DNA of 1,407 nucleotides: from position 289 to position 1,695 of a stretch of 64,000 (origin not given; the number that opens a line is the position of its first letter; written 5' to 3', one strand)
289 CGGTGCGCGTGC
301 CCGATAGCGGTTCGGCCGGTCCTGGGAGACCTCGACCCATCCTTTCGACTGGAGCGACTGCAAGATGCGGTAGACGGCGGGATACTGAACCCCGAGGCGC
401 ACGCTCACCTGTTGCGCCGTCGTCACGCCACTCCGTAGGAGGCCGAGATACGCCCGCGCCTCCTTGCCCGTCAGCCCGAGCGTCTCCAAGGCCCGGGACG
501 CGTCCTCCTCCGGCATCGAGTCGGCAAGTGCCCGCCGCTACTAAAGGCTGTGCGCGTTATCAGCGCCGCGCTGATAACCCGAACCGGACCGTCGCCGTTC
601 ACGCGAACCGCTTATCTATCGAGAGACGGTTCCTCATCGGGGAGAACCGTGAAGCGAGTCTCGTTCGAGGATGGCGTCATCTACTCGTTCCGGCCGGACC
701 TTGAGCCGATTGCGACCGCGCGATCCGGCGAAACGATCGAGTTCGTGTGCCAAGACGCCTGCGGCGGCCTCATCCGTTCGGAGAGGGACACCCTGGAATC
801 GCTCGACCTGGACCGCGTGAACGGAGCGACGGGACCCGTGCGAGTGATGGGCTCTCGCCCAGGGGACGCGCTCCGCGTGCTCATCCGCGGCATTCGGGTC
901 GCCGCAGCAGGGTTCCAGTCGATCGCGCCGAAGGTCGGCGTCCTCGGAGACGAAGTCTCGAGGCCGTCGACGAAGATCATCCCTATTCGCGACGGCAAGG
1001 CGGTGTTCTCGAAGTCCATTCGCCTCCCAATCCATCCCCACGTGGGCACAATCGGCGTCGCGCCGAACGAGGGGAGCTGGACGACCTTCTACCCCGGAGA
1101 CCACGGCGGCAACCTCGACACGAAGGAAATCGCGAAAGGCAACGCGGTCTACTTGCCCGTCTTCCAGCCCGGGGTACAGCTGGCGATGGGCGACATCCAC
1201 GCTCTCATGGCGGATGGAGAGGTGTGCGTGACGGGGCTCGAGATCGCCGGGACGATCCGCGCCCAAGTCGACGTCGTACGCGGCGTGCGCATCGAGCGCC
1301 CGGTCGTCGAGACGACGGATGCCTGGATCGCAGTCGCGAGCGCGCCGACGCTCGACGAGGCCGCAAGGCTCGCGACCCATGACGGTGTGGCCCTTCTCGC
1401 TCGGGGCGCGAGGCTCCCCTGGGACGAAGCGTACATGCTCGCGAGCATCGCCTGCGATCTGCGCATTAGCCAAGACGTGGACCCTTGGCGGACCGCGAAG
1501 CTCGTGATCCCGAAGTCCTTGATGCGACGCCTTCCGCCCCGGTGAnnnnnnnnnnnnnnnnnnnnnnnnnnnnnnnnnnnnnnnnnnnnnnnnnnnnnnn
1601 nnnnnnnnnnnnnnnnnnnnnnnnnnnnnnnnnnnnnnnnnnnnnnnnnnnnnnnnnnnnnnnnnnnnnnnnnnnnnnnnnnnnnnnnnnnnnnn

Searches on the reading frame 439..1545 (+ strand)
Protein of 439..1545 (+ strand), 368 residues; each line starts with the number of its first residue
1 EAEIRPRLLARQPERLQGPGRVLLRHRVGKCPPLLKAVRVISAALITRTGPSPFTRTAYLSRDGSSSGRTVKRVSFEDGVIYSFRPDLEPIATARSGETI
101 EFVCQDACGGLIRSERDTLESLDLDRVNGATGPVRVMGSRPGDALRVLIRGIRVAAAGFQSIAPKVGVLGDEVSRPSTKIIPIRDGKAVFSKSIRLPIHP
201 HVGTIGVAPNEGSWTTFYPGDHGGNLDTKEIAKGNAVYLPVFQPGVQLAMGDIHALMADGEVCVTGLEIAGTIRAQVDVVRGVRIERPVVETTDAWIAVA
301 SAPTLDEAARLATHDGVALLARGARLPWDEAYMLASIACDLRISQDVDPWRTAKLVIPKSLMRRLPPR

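Call 78: search_protein_families(library=pfam, proteins=[window:439-1545:+], max_evalue=0.0001)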
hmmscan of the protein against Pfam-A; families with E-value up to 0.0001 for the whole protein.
window:439-1545:+ (368 aa): 1 family
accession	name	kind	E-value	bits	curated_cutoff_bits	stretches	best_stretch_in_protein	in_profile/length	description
PF03069.20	FmdA_AmdA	-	2.5e-32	112.7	27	2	216-360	203-369/373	Acetamidase/Formamidase family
